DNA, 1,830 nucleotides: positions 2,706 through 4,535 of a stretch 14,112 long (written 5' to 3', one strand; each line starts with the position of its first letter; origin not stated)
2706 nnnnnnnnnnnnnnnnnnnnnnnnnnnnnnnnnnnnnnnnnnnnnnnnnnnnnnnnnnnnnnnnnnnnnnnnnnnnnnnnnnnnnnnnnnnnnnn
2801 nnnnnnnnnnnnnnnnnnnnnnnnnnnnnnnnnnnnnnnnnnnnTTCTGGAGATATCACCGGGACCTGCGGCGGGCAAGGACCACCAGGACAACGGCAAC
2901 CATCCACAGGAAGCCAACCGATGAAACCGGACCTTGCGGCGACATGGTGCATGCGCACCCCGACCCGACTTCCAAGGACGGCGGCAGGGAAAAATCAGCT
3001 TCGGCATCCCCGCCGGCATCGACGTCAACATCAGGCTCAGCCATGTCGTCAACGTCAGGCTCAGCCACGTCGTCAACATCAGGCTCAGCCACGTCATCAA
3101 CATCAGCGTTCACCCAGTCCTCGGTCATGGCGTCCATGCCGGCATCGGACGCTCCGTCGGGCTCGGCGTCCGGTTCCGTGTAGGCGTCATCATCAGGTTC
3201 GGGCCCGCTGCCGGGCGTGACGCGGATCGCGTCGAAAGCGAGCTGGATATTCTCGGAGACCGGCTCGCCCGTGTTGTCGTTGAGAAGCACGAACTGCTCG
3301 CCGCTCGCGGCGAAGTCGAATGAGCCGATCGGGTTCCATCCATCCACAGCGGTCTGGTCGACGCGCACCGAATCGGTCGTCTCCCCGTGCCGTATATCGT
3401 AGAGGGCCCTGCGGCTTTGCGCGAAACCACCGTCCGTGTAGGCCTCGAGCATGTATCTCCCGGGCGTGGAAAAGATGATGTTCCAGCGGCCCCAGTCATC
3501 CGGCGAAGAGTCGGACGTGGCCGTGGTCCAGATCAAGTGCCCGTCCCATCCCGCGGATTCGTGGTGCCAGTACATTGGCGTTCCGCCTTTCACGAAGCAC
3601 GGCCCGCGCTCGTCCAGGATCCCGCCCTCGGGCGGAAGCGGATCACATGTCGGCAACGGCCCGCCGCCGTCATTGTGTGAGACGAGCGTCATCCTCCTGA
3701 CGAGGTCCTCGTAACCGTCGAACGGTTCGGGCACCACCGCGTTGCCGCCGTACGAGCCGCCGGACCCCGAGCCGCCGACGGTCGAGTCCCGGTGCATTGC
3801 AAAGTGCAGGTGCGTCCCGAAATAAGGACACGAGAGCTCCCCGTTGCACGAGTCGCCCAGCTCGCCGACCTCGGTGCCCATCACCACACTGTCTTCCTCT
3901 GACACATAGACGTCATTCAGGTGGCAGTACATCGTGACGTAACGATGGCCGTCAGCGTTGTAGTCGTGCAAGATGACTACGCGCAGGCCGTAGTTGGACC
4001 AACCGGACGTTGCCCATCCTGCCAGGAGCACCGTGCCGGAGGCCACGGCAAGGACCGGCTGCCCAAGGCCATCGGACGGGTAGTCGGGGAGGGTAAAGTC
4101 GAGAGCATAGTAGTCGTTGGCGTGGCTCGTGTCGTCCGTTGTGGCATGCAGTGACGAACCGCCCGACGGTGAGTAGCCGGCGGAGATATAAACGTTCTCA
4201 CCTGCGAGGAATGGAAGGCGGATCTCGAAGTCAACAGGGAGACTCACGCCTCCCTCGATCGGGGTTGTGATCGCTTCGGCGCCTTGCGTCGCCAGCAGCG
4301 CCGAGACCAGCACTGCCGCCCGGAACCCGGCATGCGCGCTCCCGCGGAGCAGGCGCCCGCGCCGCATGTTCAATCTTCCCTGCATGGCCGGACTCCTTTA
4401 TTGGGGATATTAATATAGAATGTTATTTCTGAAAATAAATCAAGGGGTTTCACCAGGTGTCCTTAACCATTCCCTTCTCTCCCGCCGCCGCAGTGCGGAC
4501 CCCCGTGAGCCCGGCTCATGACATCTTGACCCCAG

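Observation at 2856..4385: Secreted M23 peptidase with a MYXO-CTERM-like Cys sorting tail and a length-variable acidic repeat linker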

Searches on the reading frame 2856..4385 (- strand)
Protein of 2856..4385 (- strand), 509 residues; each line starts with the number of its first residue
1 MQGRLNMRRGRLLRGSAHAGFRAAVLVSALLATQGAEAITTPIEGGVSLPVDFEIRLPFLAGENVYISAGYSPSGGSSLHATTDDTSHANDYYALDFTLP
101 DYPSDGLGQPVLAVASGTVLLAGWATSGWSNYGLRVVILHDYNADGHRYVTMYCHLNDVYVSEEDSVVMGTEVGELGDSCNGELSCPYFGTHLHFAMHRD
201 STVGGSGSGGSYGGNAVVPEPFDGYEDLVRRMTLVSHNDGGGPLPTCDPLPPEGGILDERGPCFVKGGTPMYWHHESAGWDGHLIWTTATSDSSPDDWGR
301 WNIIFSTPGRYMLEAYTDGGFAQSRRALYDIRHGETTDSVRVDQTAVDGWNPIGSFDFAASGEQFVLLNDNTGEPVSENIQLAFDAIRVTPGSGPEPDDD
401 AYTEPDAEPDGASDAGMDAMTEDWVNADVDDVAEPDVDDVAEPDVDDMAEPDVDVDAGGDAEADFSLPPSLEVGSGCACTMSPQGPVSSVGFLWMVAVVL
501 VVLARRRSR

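Call 4: search_protein_families(library=ncbifam, proteins=[window:2856-4385:-], max_evalue=10)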
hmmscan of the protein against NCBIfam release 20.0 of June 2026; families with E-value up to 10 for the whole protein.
window:2856-4385:- (509 aa): 17 families
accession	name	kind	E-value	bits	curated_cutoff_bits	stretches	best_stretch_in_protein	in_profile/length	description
NF052336.1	PdgHdaseHSB100310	equivalog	2.3e-08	33.8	500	1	107-202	66-146/316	peptidoglycan hydrolase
NF040883.1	amid_act_ActS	equivalog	9.2e-05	21.8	375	1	107-181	145-211/242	amidase activator ActS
NF008123.1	PRK10871.1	equivalog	0.00015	21.3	311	1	108-179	275-338/365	murein hydrolase activator NlpD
NF008652.0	PRK11649.1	equivalog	0.00022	20.1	341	1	96-197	317-397/439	murein DD-endopeptidase MepM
NF050804.1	CellDivDipMCaul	equivalog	0.00068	18.5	900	1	108-198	538-614/634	cell division endopeptidase DipM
NF052530.1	Heli_ShapePgp3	exception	0.00069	18.8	300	1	107-198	176-252/270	peptidoglycan metallopeptidase Pgp3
TIGR03901.2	MYXO-CTERM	domain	0.0042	17.4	20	1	474-508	1-33/34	MYXO-CTERM sorting domain-containing protein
NF004799.0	PRK06148.1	subfamily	0.0044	15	1128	1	108-201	451-541/1015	hypothetical protein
NF053738.1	S2SprSpoIIQBc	equivalog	0.0095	15.6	250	1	110-201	136-214/232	stage II sporulation protein SpoIIQ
NF041208.1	celldiv_DipM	equivalog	0.04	13.2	740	1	108-201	329-408/419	cell division endopeptidase DipM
NF053824.1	PdgNdpepShyC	equivalog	0.067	12.1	700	1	107-195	305-378/429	peptidoglycan DD-endopeptidase ShyC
NF008644.1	PRK11637.1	equivalog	0.16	10.9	270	1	108-189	296-368/385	murein hydrolase activator EnvC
NF053825.1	PdgNdpepShyA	equivalog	0.2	10.3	700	1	107-196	305-379/425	peptidoglycan DD-endopeptidase ShyA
NF033845.1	MSCRAMM_ClfB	exception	0.28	9.1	999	1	390-464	563-637/871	MSCRAMM family adhesin clumping factor ClfB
NF052529.1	PG_M23_Pgp6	exception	0.31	9.6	600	1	132-197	365-419/452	peptidoglycan metallopeptidase Pgp6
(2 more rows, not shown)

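Call 5: search_protein_families(library=pfam, proteins=[window:2856-4385:-], max_evalue=10)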
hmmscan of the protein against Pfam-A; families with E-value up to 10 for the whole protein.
window:2856-4385:- (509 aa): 3 families
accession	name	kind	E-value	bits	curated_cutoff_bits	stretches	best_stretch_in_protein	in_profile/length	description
PF01551.29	Peptidase_M23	-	7.1e-15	55.4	28.7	1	108-201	13-91/96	Peptidase family M23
PF25275.1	Golvesin_C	-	5.4e-08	33.4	31.6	1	291-388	36-129/132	Golvesin C-terminal domain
PF24119.1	DUF7393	-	0.13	12.5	27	1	277-304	10-37/48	Domain of unknown function (DUF7393)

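Call 6: find_encoding_contigs(protein=window:2856-4385:-, flank=10000, max_places=6)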
Protein window:2856-4385:- (509 aa): no gene with exactly this product is on record in the collection.

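Call 7: find_homologous_proteins(query=window:2856-4385:-)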
Query window:2856-4385:- (509 aa): 190 proteins with E <= 0.001 among 8000 candidates; the best 120 are listed.
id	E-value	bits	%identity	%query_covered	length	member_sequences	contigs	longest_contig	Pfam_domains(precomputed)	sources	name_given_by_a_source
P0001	0.0e+0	1081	92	100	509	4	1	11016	PF01551.30,PF25275.2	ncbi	-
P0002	2.8e-208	711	69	90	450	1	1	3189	PF01551.30,PF25275.2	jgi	jgi:murein DD-endopeptidase MepM/ murein hydrolase activator NlpD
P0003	3.0e-207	708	71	88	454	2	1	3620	PF01551.30,PF25275.2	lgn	-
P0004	1.7e-201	689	73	79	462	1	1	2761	PF01551.30,PF25275.2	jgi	-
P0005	9.1e-163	561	56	91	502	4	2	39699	PF01551.30,PF25275.2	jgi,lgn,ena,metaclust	metaclust:\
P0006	7.4e-136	472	51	93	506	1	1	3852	PF01551.30,PF25275.2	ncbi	-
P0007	1.3e-132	462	54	79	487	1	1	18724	PF01551.30,PF25275.2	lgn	-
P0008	4.3e-131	457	55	72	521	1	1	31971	PF01551.30,PF25275.2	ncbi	ncbi:MAG: peptidoglycan DD-metalloendopeptidase family protein [bacterium]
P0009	6.5e-128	446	47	95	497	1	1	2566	PF01551.30,PF25275.2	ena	-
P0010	7.2e-128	446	48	89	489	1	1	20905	PF01551.30,PF25275.2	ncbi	-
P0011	1.0e-125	439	55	72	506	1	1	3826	PF01551.30,PF25275.2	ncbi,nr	ncbi:MAG: peptidoglycan DD-metalloendopeptidase family protein [Deltaproteobacteria bacterium]|nr:pe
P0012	2.2e-123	431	51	73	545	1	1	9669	PF01551.30,PF25275.2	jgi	-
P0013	6.9e-123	430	55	71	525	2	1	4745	PF01551.30,PF25275.2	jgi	jgi:MYXO-CTERM domain-containing protein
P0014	1.7e-122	428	52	73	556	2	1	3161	PF01551.30,PF25275.2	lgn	-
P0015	3.1e-122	427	52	70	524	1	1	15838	PF01551.30,PF25275.2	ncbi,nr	ncbi:MAG: M23 family metallopeptidase [Deltaproteobacteria bacterium]|nr:M23 family metallopeptidase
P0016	4.5e-122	427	-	-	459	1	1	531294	PF01551.30,PF25275.2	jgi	-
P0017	6.9e-122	426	52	78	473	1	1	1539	PF01551.30,PF25275.2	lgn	-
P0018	2.7e-120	421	54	71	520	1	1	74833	PF01551.30,PF25275.2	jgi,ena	-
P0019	8.3e-118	413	51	70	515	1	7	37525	PF01551.30,PF25275.2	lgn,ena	-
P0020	2.0e-117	412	52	70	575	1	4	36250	PF01551.30,PF25275.2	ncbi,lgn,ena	-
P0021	5.3e-117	410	46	89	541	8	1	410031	PF01551.30,PF25275.2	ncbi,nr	ncbi:MAG: peptidoglycan DD-metalloendopeptidase family protein [Deltaproteobacteria bacterium]|nr:pe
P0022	1.4e-116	409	52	73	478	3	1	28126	PF01551.30,PF25275.2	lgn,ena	-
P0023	5.0e-115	404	50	71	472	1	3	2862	PF01551.30,PF25275.2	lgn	-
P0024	7.4e-115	403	51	74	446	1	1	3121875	PF01551.30,PF25275.2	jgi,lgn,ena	-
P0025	4.2e-114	401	43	96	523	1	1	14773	PF01551.30,PF25275.2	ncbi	-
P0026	3.7e-113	397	50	72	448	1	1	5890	PF01551.30,PF25275.2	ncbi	-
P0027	4.5e-113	397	51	72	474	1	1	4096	PF01551.30,PF25275.2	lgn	-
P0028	5.1e-113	397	50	72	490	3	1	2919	PF01551.30,PF25275.2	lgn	-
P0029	5.9e-113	397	50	71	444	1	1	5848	PF01551.30,PF25275.2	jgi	jgi:murein DD-endopeptidase MepM/ murein hydrolase activator NlpD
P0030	1.4e-112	396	47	88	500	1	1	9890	PF01551.30,PF25275.2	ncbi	-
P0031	2.2e-112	395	46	93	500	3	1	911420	PF01551.30,PF25275.2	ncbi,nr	ncbi:MAG: peptidoglycan DD-metalloendopeptidase family protein [Sandaracinaceae bacterium]|nr:peptid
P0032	3.1e-112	394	48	78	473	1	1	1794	PF01551.30,PF25275.2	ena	-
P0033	4.3e-112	394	43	98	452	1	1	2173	PF01551.30,PF25275.2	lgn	-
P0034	4.4e-112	394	45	93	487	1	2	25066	PF01551.30,PF25275.2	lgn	-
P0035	6.1e-112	393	49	76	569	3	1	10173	PF01551.30,PF25275.2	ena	-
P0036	8.3e-112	393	50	72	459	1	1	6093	PF01551.30,PF25275.2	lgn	-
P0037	1.3e-111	392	51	70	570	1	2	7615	PF01551.30,PF25275.2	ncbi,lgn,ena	-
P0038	1.8e-110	389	46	73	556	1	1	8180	PF01551.30,PF25275.2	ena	-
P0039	2.0e-110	388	48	74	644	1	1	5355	PF01551.30,PF25275.2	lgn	-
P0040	2.0e-110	388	51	73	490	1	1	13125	PF01551.30,PF25275.2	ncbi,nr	ncbi:MAG: peptidoglycan DD-metalloendopeptidase family protein [Deltaproteobacteria bacterium]|nr:pe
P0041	8.5e-110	386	51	71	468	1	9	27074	PF01551.30,PF25275.2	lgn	-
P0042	9.2e-110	386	49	72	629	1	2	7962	PF01551.30,PF25275.2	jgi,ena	-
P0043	3.8e-109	384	50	73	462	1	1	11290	PF01551.30,PF25275.2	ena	-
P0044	4.6e-109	384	51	70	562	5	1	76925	PF01551.30,PF25275.2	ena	-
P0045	5.5e-109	384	50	74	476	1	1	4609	PF01551.30,PF25275.2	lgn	-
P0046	1.2e-108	383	51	72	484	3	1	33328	PF01551.30,PF25275.2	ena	-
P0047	2.3e-108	382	49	71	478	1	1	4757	PF01551.30,PF25275.2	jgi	jgi:MYXO-CTERM domain-containing protein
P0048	2.4e-108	382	47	82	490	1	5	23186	PF01551.30,PF25275.2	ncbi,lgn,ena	-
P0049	2.7e-108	381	50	71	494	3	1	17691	PF01551.30,PF25275.2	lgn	-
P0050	4.4e-108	381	45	77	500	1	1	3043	PF01551.30,PF25275.2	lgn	-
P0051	5.4e-108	380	46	74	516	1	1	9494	PF01551.30,PF25275.2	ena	-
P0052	5.5e-108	380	49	72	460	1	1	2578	PF01551.30,PF25275.2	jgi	-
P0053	7.8e-108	380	50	72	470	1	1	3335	PF01551.30,PF25275.2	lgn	-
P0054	2.5e-107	378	49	75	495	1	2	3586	PF01551.30,PF25275.2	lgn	-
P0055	4.9e-106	374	47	75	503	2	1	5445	PF01551.30,PF25275.2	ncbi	-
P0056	1.1e-105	373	46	73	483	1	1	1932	PF01551.30,PF25275.2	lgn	-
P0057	1.3e-105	372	45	91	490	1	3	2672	PF01551.30,PF25275.2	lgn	-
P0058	1.6e-105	372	44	92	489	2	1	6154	PF01551.30,PF25275.2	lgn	-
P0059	2.3e-105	372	50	73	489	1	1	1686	PF01551.30,PF25275.2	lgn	-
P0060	6.4e-105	370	48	72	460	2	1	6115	PF01551.30,PF25275.2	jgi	jgi:hypothetical protein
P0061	1.0e-104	370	50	69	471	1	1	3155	PF01551.30,PF25275.2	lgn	-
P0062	1.1e-104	369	50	72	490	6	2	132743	PF01551.30,PF25275.2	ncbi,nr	ncbi:MAG: peptidoglycan DD-metalloendopeptidase family protein [Polyangiaceae bacterium]|nr:peptidog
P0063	1.9e-104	369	47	76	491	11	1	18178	PF01551.30,PF25275.2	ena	-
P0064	2.2e-104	368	46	77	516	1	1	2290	PF01551.30,PF25275.2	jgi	jgi:hypothetical protein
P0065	2.4e-104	368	50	72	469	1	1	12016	PF01551.30,PF25275.2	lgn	-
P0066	3.2e-104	368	46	77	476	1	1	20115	PF01551.30,PF25275.2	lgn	-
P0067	1.4e-103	366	49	72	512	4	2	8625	PF01551.30,PF25275.2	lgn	-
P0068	5.7e-103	364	49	77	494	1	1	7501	PF01551.30,PF25275.2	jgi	-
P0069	2.0e-102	362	50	71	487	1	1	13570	PF01551.30,PF25275.2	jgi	-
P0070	5.6e-102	361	44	90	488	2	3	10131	PF01551.30,PF25275.2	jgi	jgi:MYXO-CTERM domain-containing protein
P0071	8.5e-102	360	49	70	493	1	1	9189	PF01551.30,PF25275.2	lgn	-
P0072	1.1e-101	360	48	72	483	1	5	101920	PF01551.30,PF25275.2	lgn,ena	-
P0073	1.3e-101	359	48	70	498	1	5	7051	PF01551.30,PF25275.2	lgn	-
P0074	2.8e-101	358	47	70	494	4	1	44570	PF01551.30,PF25275.2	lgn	-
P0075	3.9e-101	358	48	76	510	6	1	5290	PF01551.30,PF25275.2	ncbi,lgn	-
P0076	4.2e-101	358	48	70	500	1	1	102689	PF01551.30,PF25275.2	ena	-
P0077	4.6e-101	357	47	69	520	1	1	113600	PF01551.30,PF25275.2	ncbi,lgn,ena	-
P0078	6.3e-101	357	48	70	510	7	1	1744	PF01551.30,PF25275.2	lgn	-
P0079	7.5e-101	357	47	75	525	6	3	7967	PF01551.30,PF25275.2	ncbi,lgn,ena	-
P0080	1.2e-100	356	46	77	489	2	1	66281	PF01551.30,PF25275.2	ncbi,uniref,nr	ncbi:peptidoglycan DD-metalloendopeptidase family protein [Paraliomyxa miuraensis]|uniref:peptidogly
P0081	2.7e-100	355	47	76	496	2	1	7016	PF01551.30,PF25275.2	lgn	-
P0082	2.7e-100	355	48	72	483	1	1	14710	PF01551.30,PF25275.2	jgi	jgi:MYXO-CTERM domain-containing protein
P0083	9.5e-100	353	48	80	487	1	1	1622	PF01551.30,PF25275.2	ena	-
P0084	9.5e-100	353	49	72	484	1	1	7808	PF01551.30,PF25275.2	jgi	jgi:hypothetical protein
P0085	1.0e-99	353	47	73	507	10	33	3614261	PF01551.30,PF25275.2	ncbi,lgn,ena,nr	ncbi:MAG: peptidoglycan DD-metalloendopeptidase family protein [Polyangiaceae bacterium]|nr:peptidog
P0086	2.6e-99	352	43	94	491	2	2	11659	PF01551.30,PF25275.2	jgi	jgi:MYXO-CTERM domain-containing protein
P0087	3.3e-99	351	48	73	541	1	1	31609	PF01551.30,PF25275.2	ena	-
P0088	5.9e-99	351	48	70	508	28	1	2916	PF01551.30,PF25275.2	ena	-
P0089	7.4e-99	350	49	70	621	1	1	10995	PF01551.30,PF25275.2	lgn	-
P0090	1.2e-98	350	47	76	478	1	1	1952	PF01551.30,PF25275.2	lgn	-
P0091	7.9e-98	347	47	73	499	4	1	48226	PF01551.30,PF25275.2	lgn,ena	-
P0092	9.1e-98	347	47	71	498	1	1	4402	PF01551.30,PF25275.2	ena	-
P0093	1.1e-97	346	45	74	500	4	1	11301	PF01551.30,PF25275.2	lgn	-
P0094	1.8e-97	346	48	71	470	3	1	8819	PF01551.30,PF25275.2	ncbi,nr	ncbi:MAG: peptidoglycan DD-metalloendopeptidase family protein [Myxococcales bacterium]|nr:peptidogl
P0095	3.3e-97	345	48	65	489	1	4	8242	PF01551.30,PF25275.2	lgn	-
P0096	3.3e-97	345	48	74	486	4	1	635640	PF01551.30,PF25275.2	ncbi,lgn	-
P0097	4.2e-97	344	42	76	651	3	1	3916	PF01551.30,PF25275.2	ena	-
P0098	1.3e-96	343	41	96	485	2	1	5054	PF01551.30,PF25275.2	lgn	-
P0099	2.5e-96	342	47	68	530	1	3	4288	PF01551.30,PF25275.2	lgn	-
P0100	3.4e-96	341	49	72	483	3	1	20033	PF01551.30,PF25275.2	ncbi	-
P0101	7.9e-96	340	42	92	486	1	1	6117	PF01551.30,PF25275.2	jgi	jgi:hypothetical protein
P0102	2.7e-95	338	48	73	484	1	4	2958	PF01551.30,PF25275.2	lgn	-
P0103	6.1e-95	337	44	76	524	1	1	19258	PF01551.30,PF25275.2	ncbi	-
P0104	6.5e-95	337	49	65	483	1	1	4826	PF01551.30,PF25275.2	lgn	-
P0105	7.5e-95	337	42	95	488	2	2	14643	PF01551.30,PF25275.2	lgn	-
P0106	9.2e-94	333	39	91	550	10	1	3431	PF01551.30,PF25275.2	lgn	-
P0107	9.7e-94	333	42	88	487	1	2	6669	PF01551.30,PF25275.2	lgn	-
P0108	3.3e-93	332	47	73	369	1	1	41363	PF01551.30,PF25275.2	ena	-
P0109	3.4e-93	332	47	70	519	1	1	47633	PF01551.30,PF25275.2,PF02095.22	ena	-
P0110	8.6e-93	330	47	70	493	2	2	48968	PF01551.30,PF25275.2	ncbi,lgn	-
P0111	4.2e-91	325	46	71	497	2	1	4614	PF01551.30,PF25275.2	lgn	-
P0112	6.4e-91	324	46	70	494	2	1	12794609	PF01551.30,PF25275.2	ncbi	-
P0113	1.4e-90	323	44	73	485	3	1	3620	PF01551.30,PF25275.2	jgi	-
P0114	1.7e-90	323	46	69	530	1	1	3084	PF01551.30,PF25275.2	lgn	-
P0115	1.7e-90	323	46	75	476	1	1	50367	PF01551.30,PF25275.2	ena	-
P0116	1.8e-90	323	45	75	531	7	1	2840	PF01551.30,PF25275.2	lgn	-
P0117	2.6e-90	322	49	70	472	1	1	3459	PF01551.30,PF25275.2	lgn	-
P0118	2.6e-90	322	46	73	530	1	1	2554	PF01551.30,PF25275.2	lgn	-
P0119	3.8e-90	321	50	55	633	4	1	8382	PF01551.30,PF25275.2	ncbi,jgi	jgi:murein DD-endopeptidase MepM/ murein hydrolase activator NlpD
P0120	1.7e-88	316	44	73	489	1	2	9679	PF01551.30,PF25275.2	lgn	-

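Call 9: find_related_loci(query=window:2856-4385:-, collection=genome_contigs, flank=10000)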
Query window:2856-4385:- (509 aa) in genome_contigs; peptide patterns used: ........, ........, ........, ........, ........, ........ (x = any residue, [..] = any of these).
55 stretches matched a pattern; 5 encode a relative of the query (tblastn E <= 1e-3); 5 distinct loci.
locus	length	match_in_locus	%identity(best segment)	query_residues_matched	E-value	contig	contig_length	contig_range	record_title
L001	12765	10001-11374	55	36-509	4e-155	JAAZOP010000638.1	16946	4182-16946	MAG: Myxococcales bacterium isolate AS27yjCOA_73 195897_AS27, whole genome shotgun sequence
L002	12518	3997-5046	64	42-393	1e-143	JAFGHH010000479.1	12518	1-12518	MAG: Deltaproteobacteria bacterium isolate Zod_Metabat.1445 k87_10574754, whole genome shotgun sequence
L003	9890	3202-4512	47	36-483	4e-109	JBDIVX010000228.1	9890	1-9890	MAG: Polyangiales bacterium isolate Bin_29 NODE_2586_length_9890_cov_6.096077, whole genome shotgun sequence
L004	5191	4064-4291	34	108-198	8e-9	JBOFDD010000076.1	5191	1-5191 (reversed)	MAG: Bacteroidales bacterium isolate WFFMC_MAG_159 k139_508597_flag=0_multi=3.9875_len=5191, whole genome shotgun sequen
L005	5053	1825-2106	30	100-202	9e-5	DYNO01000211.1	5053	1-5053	MAG TPA_asm: Thiomargarita sp. isolate SulCav_FS08_3_2_43_2644 SulCav_FS08_3_10900_length_5053_cov_1787_243697, whole ge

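Call 10: find_encoding_contigs(protein=P0001, flank=10000, max_places=4)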
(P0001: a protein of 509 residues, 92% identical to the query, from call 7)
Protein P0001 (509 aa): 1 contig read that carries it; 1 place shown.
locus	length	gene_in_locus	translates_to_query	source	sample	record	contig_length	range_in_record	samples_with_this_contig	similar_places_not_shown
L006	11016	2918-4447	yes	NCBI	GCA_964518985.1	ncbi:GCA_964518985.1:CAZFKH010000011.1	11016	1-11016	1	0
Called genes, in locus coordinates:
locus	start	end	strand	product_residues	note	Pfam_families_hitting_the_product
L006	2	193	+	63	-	?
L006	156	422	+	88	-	PF10387:DUF2442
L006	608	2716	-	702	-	PF01609:DDE_Tnp_1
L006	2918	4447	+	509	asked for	PF01551:Peptidase_M23, PF25275:Golvesin_C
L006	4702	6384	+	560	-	PF22842:Pel9A-like_beta_helix, PF13229:Beta_helix, PF08480:Disaggr_assoc (weak)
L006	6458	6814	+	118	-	PF08309:LVIVD (weak)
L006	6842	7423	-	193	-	-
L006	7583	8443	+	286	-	-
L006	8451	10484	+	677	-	PF00005:ABC_tran, PF00006:ATP-synt_ab (faint), PF13555:AAA_29 (faint), PF00004:AAA (faint), PF02463:SMC_N (faint), PF12848:ABC_tran_Xtn, PF00005:ABC_tran, PF16326:ABC_tran_CTD, +1 more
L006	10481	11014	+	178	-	?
